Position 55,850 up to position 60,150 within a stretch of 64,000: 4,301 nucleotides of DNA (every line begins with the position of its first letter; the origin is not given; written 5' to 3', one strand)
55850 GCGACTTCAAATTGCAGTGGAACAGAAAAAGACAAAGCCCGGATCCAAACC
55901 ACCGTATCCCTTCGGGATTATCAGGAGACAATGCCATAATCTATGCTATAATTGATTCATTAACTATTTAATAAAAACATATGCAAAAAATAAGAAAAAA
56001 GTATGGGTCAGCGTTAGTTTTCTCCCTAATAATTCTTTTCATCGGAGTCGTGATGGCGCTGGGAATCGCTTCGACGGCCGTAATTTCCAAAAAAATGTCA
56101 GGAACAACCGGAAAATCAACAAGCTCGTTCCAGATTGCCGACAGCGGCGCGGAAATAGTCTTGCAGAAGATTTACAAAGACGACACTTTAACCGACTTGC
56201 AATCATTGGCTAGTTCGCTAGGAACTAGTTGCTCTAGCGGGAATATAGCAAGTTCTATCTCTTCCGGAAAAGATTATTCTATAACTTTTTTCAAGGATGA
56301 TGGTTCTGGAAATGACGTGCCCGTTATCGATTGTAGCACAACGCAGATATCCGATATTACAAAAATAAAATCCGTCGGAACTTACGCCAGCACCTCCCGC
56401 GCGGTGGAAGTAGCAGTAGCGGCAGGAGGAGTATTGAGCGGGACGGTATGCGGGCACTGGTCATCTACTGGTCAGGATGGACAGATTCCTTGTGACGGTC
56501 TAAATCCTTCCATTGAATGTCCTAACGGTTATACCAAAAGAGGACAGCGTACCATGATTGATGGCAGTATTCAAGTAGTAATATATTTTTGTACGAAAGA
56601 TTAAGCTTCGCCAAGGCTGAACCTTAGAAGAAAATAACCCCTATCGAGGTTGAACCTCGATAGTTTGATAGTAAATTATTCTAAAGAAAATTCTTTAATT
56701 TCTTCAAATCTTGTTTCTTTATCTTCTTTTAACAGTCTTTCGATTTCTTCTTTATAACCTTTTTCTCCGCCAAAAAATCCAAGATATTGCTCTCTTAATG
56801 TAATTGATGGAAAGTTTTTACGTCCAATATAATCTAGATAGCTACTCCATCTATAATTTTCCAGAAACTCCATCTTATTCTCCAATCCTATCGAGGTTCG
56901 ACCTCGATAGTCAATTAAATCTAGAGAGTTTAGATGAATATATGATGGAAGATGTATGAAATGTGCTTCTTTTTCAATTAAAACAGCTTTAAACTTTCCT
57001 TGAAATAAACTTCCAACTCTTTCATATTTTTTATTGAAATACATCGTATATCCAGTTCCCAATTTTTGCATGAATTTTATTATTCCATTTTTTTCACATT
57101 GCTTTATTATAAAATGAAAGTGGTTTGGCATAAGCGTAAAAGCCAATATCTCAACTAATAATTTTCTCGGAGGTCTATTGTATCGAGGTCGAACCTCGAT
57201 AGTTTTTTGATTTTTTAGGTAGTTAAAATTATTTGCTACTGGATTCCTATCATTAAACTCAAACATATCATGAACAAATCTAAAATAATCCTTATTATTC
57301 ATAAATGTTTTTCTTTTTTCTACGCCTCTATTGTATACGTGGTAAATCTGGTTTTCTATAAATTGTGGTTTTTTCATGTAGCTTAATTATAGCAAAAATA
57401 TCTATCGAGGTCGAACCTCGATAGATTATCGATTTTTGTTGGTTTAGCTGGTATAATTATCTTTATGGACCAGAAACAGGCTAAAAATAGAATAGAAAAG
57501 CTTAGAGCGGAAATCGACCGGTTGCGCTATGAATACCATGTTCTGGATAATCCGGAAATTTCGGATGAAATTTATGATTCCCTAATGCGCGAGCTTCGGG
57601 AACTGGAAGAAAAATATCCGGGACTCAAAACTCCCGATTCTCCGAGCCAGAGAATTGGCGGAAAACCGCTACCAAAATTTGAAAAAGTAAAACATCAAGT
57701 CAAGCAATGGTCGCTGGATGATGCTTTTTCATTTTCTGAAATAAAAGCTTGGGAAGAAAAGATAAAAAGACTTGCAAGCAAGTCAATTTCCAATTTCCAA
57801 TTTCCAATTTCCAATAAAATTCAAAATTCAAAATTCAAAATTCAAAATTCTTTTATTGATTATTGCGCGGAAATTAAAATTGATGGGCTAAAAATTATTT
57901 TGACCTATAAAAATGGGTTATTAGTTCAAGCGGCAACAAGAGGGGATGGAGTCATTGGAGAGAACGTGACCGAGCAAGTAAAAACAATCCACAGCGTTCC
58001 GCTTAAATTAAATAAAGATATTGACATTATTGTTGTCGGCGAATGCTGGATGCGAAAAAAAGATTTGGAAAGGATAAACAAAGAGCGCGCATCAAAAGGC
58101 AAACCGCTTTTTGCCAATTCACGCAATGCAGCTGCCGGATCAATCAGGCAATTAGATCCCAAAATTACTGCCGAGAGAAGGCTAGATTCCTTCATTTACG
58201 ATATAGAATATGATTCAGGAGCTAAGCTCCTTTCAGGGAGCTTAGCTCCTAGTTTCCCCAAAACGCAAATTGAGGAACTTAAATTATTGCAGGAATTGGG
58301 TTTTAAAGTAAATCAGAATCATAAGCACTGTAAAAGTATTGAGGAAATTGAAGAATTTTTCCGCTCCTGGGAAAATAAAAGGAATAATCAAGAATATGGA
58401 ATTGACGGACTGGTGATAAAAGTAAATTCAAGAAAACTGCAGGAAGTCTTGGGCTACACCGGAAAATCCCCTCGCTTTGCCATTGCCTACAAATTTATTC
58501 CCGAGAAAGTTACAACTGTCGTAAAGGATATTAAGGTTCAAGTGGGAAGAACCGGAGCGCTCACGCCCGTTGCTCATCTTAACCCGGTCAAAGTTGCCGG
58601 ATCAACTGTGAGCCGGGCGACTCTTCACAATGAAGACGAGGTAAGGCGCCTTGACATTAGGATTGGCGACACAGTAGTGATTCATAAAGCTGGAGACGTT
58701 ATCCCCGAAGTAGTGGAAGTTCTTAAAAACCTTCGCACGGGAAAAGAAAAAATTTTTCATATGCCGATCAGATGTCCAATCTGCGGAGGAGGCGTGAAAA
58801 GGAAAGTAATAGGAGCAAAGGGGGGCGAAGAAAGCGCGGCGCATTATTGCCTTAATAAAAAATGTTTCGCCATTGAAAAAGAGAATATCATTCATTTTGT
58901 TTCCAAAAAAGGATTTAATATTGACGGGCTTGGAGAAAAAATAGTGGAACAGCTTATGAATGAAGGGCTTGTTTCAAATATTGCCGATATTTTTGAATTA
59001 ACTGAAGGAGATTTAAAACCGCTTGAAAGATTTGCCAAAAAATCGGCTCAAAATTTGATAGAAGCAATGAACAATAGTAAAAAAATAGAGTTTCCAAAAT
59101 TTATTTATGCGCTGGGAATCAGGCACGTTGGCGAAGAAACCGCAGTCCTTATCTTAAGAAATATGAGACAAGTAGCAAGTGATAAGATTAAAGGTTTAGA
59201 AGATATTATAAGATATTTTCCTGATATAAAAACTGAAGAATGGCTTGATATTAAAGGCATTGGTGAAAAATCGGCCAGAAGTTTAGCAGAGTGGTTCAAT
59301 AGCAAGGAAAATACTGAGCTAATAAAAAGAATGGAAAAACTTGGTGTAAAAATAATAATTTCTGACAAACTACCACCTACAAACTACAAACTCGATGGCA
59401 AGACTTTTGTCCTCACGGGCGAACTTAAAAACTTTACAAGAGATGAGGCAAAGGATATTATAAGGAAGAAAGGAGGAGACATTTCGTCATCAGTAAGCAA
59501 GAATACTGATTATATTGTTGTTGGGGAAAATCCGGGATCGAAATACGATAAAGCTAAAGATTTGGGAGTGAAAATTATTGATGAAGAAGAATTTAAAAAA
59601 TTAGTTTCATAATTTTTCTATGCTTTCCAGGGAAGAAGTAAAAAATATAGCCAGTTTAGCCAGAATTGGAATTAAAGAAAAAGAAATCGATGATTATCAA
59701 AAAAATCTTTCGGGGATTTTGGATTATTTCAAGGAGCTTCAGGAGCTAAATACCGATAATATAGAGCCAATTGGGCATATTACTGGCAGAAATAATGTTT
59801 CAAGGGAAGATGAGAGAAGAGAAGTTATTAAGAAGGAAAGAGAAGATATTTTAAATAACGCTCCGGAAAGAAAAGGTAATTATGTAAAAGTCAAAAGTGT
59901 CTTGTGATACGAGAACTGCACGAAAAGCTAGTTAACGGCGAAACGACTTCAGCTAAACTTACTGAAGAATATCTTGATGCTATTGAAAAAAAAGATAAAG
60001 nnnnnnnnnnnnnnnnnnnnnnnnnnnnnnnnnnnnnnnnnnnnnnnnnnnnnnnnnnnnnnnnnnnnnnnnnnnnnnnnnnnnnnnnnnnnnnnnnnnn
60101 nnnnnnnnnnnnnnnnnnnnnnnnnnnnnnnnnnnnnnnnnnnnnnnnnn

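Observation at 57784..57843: Heptanucleotide microsatellites inside the essential ligA gene, just upstream of the KxDG adenylation motif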

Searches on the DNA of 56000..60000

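Call 58: search_rna_families(source=window, start=56000, end=60000, threshold=evalue, max_evalue=1)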
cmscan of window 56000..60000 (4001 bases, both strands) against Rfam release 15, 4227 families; matches with E-value up to 1: 2.
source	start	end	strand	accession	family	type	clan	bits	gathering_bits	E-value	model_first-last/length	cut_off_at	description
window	57360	57418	-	RF02060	STnc410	Gene; sRNA;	-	20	50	0.38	1-158/158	no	Enterobacterial sRNA STnc410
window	56005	56137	+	RF02503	Atu_C9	Gene; sRNA;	-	14.8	40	0.76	58-192/192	no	Rhizobiales sRNA Atu_C9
